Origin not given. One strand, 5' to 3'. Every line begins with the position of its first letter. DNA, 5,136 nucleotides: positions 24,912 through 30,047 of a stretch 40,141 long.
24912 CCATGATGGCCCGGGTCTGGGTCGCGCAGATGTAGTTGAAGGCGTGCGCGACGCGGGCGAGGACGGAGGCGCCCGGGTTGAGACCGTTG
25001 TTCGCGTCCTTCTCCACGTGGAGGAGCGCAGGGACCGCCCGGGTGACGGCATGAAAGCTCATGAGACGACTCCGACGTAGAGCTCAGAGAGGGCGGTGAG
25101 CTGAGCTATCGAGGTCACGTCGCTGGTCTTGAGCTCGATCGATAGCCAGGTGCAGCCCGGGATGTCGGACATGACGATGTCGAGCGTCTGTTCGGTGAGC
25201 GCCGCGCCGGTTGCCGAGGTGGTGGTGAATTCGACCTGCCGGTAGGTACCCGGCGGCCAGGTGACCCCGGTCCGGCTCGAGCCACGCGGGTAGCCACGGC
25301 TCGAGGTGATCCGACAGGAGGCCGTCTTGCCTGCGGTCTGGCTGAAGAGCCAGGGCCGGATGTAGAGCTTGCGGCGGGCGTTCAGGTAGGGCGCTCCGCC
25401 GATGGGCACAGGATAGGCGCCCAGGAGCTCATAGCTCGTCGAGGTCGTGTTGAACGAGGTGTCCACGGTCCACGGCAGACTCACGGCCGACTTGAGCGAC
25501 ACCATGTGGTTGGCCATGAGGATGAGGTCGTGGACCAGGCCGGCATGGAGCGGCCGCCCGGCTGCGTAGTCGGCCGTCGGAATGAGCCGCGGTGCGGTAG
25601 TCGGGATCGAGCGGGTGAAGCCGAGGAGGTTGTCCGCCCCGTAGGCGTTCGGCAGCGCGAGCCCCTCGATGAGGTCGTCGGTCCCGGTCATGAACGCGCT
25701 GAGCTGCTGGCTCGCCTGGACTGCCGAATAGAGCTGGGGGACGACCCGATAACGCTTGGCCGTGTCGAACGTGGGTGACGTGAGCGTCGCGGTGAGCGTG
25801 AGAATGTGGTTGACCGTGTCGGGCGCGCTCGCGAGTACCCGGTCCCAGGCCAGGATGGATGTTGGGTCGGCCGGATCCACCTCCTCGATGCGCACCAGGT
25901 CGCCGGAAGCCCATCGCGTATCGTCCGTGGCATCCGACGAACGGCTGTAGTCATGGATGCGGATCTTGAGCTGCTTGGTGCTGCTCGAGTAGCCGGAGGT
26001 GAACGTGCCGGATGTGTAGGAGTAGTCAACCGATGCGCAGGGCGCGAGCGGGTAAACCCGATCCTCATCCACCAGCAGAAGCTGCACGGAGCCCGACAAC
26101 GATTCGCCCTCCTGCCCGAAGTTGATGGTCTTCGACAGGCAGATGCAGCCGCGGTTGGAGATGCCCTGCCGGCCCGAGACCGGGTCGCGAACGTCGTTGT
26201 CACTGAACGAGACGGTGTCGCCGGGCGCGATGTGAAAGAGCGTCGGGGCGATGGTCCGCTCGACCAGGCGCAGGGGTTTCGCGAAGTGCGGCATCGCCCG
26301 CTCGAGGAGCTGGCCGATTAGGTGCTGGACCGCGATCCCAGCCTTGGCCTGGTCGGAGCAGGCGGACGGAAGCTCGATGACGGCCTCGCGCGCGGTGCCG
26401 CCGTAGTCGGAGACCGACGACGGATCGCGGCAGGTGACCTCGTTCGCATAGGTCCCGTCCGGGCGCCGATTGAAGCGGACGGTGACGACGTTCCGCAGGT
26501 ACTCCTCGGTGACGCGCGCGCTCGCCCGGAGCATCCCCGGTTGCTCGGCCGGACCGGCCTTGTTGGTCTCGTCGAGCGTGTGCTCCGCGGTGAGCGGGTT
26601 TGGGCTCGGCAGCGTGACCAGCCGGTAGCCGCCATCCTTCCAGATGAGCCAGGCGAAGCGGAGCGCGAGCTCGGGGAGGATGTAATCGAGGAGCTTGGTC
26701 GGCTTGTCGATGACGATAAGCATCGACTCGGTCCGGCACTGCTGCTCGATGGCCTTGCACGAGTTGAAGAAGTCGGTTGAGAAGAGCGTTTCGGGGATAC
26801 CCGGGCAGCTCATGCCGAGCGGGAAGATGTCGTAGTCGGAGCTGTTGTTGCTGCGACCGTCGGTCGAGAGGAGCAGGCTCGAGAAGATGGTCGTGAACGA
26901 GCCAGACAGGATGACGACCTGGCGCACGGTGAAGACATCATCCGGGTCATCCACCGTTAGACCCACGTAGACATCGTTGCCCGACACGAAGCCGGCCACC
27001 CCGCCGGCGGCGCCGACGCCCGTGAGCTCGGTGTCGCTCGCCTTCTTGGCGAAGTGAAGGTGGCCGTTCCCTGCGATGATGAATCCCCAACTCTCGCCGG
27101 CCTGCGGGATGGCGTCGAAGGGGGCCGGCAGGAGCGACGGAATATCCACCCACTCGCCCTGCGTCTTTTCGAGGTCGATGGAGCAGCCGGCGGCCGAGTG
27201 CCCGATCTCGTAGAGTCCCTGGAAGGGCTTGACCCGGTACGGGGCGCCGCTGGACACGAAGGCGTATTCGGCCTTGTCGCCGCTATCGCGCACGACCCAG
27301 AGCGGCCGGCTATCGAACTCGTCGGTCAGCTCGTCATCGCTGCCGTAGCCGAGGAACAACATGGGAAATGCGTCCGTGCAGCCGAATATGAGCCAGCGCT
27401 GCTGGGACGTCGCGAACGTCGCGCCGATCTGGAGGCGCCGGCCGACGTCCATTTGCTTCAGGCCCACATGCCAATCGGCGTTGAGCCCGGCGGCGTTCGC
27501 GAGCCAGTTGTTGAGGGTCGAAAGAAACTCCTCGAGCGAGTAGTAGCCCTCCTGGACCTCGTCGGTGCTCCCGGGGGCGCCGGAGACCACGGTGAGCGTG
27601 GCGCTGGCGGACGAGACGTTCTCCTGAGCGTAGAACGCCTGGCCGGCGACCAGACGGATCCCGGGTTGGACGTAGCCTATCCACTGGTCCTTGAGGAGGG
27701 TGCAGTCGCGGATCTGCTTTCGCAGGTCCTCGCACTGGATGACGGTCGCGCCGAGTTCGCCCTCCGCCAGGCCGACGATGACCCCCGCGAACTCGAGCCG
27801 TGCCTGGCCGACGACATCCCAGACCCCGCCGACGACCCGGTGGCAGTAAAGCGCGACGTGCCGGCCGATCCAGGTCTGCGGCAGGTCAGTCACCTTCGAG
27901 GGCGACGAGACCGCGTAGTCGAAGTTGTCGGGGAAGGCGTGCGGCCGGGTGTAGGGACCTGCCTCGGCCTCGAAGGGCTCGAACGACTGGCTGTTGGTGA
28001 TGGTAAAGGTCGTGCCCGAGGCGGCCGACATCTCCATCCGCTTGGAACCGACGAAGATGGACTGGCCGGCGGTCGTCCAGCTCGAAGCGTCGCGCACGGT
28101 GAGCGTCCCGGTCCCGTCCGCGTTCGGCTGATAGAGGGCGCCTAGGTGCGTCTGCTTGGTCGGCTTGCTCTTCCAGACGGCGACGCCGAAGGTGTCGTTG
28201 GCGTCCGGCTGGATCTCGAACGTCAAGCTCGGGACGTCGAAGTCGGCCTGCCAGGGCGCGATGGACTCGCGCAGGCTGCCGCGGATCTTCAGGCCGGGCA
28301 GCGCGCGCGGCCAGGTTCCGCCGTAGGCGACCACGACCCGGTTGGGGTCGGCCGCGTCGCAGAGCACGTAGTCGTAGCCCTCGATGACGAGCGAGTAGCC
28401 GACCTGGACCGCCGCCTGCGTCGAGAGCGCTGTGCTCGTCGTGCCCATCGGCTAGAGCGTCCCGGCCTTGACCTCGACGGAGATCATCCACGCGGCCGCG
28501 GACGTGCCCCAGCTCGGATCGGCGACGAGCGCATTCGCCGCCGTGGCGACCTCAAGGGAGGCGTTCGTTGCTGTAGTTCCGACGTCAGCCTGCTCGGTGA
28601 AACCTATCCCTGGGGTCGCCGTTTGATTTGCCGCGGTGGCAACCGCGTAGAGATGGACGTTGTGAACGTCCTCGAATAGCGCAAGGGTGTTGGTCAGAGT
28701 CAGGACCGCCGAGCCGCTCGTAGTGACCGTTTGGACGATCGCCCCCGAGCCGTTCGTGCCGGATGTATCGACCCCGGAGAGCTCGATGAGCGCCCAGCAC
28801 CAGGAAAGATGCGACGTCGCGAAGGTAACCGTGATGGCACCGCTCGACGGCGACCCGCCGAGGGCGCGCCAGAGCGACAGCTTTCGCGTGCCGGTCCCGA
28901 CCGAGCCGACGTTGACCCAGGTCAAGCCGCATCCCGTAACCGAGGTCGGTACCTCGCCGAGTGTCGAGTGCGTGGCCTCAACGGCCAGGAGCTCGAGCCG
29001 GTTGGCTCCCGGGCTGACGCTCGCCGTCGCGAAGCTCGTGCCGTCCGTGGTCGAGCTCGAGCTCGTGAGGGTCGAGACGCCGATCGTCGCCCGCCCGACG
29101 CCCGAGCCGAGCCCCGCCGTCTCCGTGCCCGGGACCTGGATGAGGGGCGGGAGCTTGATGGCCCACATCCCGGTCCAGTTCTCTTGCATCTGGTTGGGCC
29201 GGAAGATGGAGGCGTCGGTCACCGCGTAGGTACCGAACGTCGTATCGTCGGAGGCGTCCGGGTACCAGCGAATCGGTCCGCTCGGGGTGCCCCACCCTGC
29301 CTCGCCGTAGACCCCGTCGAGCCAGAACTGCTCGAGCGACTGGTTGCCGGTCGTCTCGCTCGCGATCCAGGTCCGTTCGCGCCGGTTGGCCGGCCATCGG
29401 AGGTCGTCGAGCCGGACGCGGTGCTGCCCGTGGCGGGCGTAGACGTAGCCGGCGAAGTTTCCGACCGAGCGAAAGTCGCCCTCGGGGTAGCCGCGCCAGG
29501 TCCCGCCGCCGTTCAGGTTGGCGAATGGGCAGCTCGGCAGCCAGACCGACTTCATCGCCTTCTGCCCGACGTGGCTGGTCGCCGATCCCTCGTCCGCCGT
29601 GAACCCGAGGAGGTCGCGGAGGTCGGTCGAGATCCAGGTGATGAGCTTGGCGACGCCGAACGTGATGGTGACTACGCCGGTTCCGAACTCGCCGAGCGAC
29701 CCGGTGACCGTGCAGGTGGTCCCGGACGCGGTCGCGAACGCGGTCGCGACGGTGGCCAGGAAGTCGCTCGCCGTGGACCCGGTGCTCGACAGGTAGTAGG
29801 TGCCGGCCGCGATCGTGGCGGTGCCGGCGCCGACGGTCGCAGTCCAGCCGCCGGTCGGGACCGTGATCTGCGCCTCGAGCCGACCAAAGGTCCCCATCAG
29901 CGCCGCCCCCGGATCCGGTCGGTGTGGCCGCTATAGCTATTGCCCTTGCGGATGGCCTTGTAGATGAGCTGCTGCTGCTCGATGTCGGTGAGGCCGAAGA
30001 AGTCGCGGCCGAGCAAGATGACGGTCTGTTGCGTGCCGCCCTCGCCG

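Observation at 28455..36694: One ~200-aa module carried by three different tail-region proteins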

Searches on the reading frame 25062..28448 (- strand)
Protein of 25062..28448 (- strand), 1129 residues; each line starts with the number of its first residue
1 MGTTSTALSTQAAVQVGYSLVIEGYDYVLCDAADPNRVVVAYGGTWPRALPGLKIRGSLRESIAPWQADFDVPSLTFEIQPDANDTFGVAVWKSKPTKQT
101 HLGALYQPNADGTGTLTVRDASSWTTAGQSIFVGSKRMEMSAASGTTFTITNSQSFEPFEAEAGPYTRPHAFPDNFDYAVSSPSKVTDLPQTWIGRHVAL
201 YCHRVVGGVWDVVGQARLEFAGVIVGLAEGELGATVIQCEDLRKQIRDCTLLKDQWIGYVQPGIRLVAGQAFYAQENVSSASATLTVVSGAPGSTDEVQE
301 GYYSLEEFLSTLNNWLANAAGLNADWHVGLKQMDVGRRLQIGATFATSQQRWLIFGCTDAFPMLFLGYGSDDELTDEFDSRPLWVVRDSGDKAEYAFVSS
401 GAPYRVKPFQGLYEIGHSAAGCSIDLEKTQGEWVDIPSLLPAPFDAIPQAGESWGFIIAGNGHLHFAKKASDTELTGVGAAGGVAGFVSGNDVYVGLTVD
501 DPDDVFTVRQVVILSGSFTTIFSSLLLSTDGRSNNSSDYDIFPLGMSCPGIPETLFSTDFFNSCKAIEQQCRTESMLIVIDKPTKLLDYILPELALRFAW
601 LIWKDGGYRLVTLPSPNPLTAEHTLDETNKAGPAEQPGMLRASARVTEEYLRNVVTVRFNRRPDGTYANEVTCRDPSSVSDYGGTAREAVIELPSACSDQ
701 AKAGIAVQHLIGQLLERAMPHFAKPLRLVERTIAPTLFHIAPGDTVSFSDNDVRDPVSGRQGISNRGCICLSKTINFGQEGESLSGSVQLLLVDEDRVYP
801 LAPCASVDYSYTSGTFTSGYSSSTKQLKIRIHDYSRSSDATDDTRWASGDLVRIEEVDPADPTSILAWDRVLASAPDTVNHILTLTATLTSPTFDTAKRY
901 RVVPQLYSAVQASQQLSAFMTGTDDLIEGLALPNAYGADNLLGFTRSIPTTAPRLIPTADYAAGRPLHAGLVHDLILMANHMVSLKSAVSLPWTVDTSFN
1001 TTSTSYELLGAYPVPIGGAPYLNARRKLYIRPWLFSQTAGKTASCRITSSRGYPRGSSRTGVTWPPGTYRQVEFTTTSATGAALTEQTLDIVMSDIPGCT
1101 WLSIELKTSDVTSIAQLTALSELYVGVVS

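Call 7: search_protein_families(library=pfam, proteins=[window:25062-28448:-], max_evalue=0.1)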
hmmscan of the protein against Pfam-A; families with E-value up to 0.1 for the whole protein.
window:25062-28448:- (1129 aa): 0 families

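Call 8: search_protein_families(library=phrogs, proteins=[window:25062-28448:-], max_evalue=0.01)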
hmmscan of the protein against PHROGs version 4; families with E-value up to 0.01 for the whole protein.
window:25062-28448:- (1129 aa): 0 families

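Call 36: search_solved_structures(query=window:25062-28448:-, max_evalue=1)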
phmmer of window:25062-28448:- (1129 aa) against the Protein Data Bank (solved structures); distinct sequences matched with E-value up to 1: 0.

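Call 49: search_protein_families(library=ncbifam, proteins=[window:25062-28448:-], max_evalue=0.01)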
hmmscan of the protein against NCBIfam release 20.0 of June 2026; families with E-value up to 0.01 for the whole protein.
window:25062-28448:- (1129 aa): 0 families

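Call 83: search_dna_similar(query=window:25062-28448:-, collection=phages, mode=protein, max_evalue=0.001, max_rows=15)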
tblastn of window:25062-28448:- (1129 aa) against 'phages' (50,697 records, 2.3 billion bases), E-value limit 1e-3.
No match.

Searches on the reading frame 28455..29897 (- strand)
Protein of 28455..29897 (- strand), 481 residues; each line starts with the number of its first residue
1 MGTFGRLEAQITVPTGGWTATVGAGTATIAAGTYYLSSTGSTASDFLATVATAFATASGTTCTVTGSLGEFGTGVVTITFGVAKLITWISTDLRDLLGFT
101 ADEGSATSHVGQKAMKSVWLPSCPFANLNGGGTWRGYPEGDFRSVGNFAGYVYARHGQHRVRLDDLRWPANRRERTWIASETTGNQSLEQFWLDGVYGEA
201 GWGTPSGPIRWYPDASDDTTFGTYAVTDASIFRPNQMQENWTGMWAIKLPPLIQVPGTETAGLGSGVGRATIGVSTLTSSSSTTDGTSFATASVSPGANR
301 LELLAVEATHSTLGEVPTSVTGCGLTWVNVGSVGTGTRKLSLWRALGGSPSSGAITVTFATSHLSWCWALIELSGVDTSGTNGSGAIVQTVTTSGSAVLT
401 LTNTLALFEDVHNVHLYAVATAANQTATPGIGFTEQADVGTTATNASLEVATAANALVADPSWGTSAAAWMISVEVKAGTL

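Call 7: search_protein_families(library=pfam, proteins=[window:28455-29897:-], max_evalue=0.1)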
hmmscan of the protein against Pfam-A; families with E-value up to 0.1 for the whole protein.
window:28455-29897:- (481 aa): 0 families

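Call 8: search_protein_families(library=phrogs, proteins=[window:28455-29897:-], max_evalue=0.01)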
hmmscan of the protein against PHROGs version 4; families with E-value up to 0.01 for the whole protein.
window:28455-29897:- (481 aa): 0 families

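Call 49: search_protein_families(library=ncbifam, proteins=[window:28455-29897:-], max_evalue=0.01)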
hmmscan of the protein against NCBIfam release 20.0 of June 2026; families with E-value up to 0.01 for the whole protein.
window:28455-29897:- (481 aa): 0 families

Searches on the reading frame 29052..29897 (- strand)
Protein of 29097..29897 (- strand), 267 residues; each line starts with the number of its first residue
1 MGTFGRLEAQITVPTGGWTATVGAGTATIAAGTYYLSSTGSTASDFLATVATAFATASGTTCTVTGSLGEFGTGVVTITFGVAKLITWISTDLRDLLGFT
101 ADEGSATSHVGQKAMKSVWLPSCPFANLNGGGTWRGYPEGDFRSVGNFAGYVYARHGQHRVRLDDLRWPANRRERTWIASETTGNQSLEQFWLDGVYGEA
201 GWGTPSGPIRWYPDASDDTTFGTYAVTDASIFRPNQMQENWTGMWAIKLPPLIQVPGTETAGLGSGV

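Call 35: search_solved_structures(query=window:29097-29897:-, max_evalue=1)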
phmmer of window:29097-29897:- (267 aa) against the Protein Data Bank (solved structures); distinct sequences matched with E-value up to 1: 0.

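Call 61: find_homologous_proteins(query=A4, max_evalue=0.001)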
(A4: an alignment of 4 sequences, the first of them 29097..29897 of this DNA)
Query A4 (4 sequences) (267 aa, profile of the alignment): 168 proteins with E <= 0.001 among 8000 candidates; the best 120 are listed.
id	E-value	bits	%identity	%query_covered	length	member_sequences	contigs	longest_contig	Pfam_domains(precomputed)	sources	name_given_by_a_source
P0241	3.9e-121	422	56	97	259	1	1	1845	-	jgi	jgi:hypothetical protein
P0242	1.5e-109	384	62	99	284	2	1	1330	-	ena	-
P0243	1.3e-107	377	56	95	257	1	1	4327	-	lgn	-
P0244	2.6e-102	360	59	95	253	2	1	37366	-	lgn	-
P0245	5.3e-101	356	56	95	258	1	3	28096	-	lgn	-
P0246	2.0e-100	354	57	95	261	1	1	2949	-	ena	-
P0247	2.6e-99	350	54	96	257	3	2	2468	-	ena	-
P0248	1.7e-97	344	60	95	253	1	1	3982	-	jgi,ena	jgi:hypothetical protein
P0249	1.4e-87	312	54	96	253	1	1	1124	-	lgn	-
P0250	2.3e-84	301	54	96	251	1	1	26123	-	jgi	jgi:hypothetical protein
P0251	7.2e-82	293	56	90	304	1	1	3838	-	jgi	jgi:hypothetical protein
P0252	2.2e-81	291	55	96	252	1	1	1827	-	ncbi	-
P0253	1.3e-79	285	50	95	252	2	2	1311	-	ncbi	-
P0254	2.6e-79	284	49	97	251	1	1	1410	-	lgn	-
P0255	3.5e-79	284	55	96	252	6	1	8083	-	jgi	jgi:hypothetical protein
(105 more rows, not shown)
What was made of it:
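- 29097..29897 (-): Dit-position scaffold (residues 1 to about 255) plus a Gly/Ser/Thr-rich linker (about 256-267) of the 481-aa protein. The scaffold family has 168 homologues, and the 120 best are 191-304 aa (nearly all 235-304 aa), the size of the scaffold alone (call 61).
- The 120 best scaffold homologues are 191-304 aa, nearly all 235-304 aa (call 61).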

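Call 65: search_solved_structures(query=A6, max_evalue=1)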
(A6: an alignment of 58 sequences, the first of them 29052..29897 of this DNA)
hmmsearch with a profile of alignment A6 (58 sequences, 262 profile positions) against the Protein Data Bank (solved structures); distinct sequences matched with E-value up to 1: 0.

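Call 76: predict_structure(alignment_id=A6)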
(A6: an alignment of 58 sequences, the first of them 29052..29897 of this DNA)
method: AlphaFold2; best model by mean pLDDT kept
length: 282 residues; sequences in the alignment: 58
mean_pLDDT: 92.3   pTM: 0.85
mean pLDDT of the five models: 92.3, 92.0, 91.9, 90.9, 90.3
residues with pLDDT >= 90: 245; 70-90: 13; 50-70: 24; < 50: 0
segments of 3 or more residues with pLDDT < 50: none
pLDDT, mean of each block of 10 residues (from residue 1): 91 98 98 96 96 98 97 97 98 98 98 98 91 86 94 93 94 97 97 97 96 94 95 95 96 87 53 63 67
secondary structure, 60 per line:
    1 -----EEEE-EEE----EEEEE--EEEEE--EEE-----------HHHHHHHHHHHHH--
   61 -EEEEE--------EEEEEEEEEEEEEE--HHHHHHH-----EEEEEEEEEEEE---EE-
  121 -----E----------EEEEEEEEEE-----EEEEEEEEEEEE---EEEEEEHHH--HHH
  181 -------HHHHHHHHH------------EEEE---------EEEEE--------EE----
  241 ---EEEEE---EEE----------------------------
elements in order: E6-9 E11-13 E18-22 E25-29 E32-34 H46-58 E62-66 E75-88 H91-97 E103-114 E137-146 E152-163 E167-172 H188-196 E209-212 E222-226 E244-248 E252-254
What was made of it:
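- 29097..29897 (-): AF2 pLDDT is 92.3, with the linker at 53-67 (call 76).
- On Evolved distal tail protein (Dit carrying a CBM): The AF2 model is confident (pLDDT 92.3, call 76).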

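Call 78: fold_search(model_id=the predicted structure, library=pdb)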
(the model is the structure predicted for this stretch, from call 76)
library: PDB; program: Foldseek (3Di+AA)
matches with E <= 10: 89; with E <= 0.001: 0
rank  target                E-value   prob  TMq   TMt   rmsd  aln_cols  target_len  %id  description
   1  9qgl_1A               4.7e-01  0.35  0.23  0.37   6.1       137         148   12  Cryo-EM structure of the PlPVC1 baseplate, 6-fold symmetrized (C6), in extended state (released 2025-10-29)
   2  8k35_L                5.0e-01  0.44  0.24  0.39   4.9       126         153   11  Structure of the bacteriophage lambda tail tip complex (released 2023-11-15)
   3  7aeb_Y                5.3e-01  0.25  0.21  0.35  10.4       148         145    6  Cryo-EM structure of an extracellular contractile injection system in marine bacterium Algoriphagus machipongonensis,  (released 2022-02-16)
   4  9qgn_1A               5.6e-01  0.30  0.23  0.36   6.4       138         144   12  Cryo-EM structure of the PlPVC1 cap, 6-fold symmetrized (C6), in extended state (released 2025-10-29)
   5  1mm8_A                8.8e-01  0.03  0.11  0.08  19.2       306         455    8  Crystal structure of Tn5 Transposase complexed with ME DNA (released 2002-12-13)
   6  9l9p_H                9.8e-01  0.38  0.27  0.54   5.6       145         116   14  Cryo-EM structure of bacteriophage T1 tail tip complex (released 2025-03-12)
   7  6tba_6A               1.6e+00  0.12  0.20  0.36  12.4       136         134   17  Virion of native gene transfer agent (GTA) particle (released 2020-07-22)
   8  9occ_C                1.8e+00  0.18  0.21  0.33   6.1       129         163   12  Sf11 bacteriophage tail (released 2025-11-12)
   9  6j0f_a                1.8e+00  0.14  0.21  0.35  10.4       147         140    9  Cryo-EM Structure of an Extracellular Contractile Injection System, PVC sheath/tube terminator in extended state (released 2019-04-10)
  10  1ji6                  1.8e+00  0.01  0.08  0.04  22.4       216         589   10  CRYSTAL STRUCTURE OF THE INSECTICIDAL BACTERIAL DEL ENDOTOXIN CRY3Bb1 BACILLUS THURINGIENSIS (released 2001-09-19)
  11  4i0o                  1.8e+00  0.01  0.10  0.07  20.1       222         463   10  Nucleoporin ELYS (aa1-494), Mus musculus (released 2013-04-17)
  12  4v96_AV               2.0e+00  0.11  0.23  0.26   6.1       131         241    7  The structure of a 1.8 MDa viral genome injection device suggests alternative infection mechanisms (released 2014-07-09)
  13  8jan_g                2.3e+00  0.15  0.24  0.37   6.1       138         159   12  In situ structures of the ultra-long extended tail of Myoviridae phage P1 (released 2023-06-21)
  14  6j0b_a                2.5e+00  0.14  0.24  0.38   5.8       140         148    8  Cryo-EM Structure of an Extracellular Contractile Injection System, PVC sheath-tube complex in extended state (released 2019-04-10)
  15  9qgl_5A               2.5e+00  0.14  0.21  0.36   9.7       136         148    8  Cryo-EM structure of the PlPVC1 baseplate, 6-fold symmetrized (C6), in extended state (released 2025-10-29)
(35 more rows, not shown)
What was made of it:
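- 29097..29897 (-): Foldseek top hits are tail-tube, Dit or baseplate proteins, but the best E is 0.47 (call 78).
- On Evolved distal tail protein (Dit carrying a CBM): Foldseek top hits are tail-tube, tail-tip or baseplate proteins (lambda 8k35_L, T1 9l9p_H, TP901-1 4v96_AV, DT57C 8hqz_H, PVC), but with E 0.47-5 and TM 0.2-0.5 over about 130 columns (call 78).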
